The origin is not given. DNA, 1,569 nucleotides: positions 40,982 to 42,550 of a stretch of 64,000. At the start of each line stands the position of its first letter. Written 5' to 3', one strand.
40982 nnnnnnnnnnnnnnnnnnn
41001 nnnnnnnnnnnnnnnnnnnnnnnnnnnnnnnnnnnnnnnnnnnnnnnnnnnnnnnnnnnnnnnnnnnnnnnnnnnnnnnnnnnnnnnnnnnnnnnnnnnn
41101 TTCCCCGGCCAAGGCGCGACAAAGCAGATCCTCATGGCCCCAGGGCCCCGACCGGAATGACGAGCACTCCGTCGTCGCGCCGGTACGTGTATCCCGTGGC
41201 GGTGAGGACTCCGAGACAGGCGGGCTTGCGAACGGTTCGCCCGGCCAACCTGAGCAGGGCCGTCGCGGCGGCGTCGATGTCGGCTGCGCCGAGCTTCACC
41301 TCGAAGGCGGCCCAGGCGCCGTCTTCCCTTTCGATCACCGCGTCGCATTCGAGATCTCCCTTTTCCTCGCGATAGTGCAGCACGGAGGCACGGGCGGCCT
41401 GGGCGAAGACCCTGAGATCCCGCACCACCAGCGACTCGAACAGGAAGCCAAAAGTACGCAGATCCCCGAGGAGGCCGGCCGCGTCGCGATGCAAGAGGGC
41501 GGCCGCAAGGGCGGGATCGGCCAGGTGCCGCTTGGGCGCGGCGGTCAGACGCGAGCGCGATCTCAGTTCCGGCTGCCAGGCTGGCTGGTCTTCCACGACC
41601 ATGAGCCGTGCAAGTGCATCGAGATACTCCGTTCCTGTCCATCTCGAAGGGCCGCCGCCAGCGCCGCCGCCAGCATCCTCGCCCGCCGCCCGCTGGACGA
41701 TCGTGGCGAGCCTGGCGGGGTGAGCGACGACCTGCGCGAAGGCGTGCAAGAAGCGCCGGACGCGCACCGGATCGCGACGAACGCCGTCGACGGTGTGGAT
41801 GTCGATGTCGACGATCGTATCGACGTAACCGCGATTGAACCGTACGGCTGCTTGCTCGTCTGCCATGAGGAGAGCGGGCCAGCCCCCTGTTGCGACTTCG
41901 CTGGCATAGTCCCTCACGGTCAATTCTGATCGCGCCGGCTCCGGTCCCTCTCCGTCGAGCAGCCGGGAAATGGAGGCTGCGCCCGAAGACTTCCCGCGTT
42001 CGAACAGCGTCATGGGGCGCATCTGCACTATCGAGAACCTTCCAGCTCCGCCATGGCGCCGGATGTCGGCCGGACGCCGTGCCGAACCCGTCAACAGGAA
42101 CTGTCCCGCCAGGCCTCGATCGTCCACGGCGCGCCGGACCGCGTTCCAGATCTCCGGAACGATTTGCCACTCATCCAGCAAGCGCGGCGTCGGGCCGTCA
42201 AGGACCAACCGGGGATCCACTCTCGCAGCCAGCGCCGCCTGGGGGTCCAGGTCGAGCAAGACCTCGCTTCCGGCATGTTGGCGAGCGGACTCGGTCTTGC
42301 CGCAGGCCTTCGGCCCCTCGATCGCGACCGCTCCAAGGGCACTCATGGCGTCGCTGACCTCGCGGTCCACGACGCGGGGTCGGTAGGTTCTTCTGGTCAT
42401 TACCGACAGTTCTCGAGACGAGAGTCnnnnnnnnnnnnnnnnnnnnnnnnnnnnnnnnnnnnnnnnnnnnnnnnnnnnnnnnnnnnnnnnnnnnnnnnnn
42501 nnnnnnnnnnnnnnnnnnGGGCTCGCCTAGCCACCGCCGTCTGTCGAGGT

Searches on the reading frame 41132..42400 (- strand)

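Call 58: search_protein_families(library=pfam, proteins=[window:41132-42400:-], max_evalue=0.001)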
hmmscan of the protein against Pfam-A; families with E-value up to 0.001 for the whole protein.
window:41132-42400:- (422 aa): 2 families
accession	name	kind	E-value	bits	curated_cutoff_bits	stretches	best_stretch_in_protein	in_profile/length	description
PF13635.12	DUF4143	-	5.4e-26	91.7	28.1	1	200-370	3-159/160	Domain of unknown function (DUF4143)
PF13173.12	AAA_14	-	1.5e-09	38.4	27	1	24-134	4-127/129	AAA domain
